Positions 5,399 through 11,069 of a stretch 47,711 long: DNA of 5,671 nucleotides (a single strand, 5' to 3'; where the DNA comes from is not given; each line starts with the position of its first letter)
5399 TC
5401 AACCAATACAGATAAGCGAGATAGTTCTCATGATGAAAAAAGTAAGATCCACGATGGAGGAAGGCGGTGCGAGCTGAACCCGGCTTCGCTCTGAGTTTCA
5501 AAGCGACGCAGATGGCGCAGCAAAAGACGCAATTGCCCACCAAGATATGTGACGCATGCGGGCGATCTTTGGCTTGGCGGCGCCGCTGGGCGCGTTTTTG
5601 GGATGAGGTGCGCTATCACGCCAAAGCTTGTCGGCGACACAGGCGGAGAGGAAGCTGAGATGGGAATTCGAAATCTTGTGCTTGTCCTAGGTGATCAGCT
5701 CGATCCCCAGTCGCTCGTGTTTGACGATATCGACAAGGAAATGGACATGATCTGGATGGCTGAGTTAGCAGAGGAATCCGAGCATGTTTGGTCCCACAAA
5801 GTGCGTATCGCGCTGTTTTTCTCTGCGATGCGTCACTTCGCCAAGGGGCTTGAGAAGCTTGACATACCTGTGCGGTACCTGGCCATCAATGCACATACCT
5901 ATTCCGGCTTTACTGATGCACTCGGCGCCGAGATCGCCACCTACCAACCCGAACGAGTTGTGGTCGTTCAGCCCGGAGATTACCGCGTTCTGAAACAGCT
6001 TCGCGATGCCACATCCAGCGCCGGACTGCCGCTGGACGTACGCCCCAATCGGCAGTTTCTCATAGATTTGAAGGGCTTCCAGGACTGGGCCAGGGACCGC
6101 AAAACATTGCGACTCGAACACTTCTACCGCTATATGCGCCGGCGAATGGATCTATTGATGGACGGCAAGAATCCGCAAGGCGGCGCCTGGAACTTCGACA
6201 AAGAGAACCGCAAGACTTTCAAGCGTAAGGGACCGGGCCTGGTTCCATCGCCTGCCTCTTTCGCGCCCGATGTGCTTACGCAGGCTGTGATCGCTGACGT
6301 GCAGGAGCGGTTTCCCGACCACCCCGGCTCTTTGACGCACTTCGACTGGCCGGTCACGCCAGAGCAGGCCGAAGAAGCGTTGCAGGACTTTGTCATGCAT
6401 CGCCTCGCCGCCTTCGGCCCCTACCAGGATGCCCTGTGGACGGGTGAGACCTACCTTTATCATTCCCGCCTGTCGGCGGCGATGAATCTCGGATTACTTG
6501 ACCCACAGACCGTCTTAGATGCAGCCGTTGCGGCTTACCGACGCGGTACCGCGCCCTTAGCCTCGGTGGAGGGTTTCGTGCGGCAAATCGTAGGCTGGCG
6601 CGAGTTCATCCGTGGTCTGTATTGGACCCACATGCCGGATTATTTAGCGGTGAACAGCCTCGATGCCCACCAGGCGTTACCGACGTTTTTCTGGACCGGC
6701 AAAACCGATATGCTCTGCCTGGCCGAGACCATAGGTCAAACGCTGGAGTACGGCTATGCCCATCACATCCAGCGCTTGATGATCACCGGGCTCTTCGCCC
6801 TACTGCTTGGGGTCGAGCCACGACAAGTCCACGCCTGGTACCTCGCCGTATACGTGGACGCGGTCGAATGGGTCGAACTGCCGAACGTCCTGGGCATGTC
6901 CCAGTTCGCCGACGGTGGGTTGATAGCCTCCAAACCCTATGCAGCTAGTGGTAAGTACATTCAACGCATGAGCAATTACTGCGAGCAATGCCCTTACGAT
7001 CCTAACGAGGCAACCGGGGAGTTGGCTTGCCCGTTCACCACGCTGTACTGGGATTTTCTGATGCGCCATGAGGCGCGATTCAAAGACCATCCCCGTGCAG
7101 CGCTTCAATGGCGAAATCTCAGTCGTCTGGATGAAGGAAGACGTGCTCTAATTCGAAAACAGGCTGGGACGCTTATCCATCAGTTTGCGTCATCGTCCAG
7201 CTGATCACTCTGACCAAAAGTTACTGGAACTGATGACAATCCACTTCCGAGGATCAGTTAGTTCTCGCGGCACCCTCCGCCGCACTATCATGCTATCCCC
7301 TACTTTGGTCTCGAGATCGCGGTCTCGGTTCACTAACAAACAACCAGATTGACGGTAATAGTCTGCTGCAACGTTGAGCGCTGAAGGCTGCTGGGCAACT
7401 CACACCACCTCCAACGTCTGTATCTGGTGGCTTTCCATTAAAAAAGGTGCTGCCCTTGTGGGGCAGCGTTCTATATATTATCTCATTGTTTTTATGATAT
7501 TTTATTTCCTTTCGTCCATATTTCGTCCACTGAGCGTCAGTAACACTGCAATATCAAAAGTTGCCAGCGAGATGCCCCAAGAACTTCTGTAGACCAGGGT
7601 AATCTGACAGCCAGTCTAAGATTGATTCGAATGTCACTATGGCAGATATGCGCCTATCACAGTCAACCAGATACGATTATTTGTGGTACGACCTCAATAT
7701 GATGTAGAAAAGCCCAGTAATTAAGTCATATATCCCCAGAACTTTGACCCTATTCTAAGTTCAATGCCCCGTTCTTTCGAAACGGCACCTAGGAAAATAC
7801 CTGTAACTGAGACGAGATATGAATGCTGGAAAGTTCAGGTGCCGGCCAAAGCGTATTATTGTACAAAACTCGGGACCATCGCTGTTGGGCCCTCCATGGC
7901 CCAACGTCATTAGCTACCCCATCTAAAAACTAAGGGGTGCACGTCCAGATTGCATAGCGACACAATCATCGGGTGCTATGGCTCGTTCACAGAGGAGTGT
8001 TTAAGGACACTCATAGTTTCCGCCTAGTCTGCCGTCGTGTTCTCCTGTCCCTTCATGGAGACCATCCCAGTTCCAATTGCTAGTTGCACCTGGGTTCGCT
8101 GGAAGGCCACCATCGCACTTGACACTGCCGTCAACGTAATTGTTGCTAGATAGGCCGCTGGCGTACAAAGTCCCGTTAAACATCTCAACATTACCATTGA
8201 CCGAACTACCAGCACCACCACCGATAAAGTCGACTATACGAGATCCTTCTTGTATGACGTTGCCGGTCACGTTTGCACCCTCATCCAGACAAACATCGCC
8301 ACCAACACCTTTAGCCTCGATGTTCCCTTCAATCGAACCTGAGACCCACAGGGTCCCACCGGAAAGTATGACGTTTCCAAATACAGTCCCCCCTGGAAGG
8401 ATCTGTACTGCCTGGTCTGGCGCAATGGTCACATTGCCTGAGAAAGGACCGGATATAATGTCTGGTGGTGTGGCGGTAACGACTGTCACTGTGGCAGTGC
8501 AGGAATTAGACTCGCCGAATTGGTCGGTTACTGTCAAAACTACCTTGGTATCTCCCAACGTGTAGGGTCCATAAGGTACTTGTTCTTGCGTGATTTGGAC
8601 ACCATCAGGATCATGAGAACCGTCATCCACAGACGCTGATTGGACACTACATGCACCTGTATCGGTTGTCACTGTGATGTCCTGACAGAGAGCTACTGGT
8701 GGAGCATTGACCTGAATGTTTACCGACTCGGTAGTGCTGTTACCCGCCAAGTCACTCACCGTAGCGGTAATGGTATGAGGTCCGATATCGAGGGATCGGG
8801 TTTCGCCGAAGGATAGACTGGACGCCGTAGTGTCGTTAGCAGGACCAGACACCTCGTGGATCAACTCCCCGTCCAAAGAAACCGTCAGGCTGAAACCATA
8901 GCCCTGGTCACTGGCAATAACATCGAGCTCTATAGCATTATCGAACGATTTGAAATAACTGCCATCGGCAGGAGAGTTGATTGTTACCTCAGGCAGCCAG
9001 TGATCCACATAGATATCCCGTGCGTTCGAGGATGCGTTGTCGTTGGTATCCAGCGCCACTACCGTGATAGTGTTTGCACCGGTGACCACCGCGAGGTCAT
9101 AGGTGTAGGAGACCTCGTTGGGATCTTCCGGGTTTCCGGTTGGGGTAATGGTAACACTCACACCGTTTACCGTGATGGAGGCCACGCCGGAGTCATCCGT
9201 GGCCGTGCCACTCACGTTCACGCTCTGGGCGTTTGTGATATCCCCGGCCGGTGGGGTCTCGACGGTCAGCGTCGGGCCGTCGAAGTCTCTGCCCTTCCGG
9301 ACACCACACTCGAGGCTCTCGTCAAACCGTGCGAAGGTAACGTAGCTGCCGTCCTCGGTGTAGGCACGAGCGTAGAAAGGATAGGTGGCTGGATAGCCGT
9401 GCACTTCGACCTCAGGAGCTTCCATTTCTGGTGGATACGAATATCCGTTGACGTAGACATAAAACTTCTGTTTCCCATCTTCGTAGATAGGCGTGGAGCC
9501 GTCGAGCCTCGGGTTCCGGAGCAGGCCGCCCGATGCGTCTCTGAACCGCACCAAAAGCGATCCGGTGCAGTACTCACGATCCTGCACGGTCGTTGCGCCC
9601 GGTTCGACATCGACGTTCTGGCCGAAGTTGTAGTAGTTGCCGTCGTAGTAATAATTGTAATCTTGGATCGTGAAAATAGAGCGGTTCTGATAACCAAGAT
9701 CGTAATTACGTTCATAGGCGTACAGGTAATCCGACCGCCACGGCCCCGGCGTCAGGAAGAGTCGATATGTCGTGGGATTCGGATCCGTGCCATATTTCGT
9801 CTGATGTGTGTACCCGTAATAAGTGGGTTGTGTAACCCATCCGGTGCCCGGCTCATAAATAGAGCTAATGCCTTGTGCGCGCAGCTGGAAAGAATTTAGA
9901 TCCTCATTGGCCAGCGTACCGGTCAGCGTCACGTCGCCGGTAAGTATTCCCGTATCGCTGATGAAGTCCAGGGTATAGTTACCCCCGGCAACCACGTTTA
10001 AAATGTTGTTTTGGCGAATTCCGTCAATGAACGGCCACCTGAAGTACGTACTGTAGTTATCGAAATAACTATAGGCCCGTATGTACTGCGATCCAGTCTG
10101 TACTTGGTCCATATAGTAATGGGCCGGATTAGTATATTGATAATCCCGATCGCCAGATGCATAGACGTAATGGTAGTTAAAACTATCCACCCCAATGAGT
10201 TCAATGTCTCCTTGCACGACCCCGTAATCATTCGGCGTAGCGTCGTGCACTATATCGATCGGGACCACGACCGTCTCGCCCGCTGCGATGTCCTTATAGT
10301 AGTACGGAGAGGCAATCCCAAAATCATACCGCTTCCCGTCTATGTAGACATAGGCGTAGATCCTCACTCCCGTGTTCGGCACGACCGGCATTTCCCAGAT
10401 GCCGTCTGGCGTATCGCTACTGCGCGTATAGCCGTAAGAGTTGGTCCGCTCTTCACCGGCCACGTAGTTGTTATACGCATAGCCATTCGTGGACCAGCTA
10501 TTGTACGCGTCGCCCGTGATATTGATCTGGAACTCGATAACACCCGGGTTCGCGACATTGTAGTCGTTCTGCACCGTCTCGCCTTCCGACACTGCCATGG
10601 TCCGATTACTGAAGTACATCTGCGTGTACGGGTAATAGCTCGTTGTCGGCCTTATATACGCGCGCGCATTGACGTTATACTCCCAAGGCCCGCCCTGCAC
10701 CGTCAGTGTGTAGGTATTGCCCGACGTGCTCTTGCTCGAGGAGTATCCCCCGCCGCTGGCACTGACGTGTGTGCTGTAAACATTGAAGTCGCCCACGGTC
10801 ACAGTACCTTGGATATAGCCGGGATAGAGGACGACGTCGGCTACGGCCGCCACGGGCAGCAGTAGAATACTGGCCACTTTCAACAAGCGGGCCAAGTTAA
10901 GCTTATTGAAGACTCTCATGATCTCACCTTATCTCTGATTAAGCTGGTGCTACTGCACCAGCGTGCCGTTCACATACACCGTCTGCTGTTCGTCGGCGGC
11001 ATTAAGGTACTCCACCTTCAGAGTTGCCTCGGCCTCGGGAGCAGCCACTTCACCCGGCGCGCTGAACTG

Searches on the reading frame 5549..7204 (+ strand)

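Call 44: search_protein_families(library=pfam, proteins=[window:5549-7204:+], max_evalue=0.00001)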
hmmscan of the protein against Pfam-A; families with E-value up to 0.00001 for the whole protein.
window:5549-7204:+ (551 aa): 1 family
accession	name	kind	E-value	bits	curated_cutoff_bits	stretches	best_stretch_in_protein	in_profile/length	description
PF04244.19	DPRP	-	8.4e-73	245.3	22.1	1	44-267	1-224/224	Deoxyribodipyrimidine photo-lyase-related protein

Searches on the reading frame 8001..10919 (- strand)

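Call 44: search_protein_families(library=pfam, proteins=[window:8001-10919:-], max_evalue=0.00001)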
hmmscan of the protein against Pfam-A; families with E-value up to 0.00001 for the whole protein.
window:8001-10919:- (972 aa): 1 family
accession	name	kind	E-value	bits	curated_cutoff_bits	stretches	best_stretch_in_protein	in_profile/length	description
PF09136.16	Glucodextran_B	-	2e-10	40.9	27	1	549-639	1-82/83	Glucodextranase, domain B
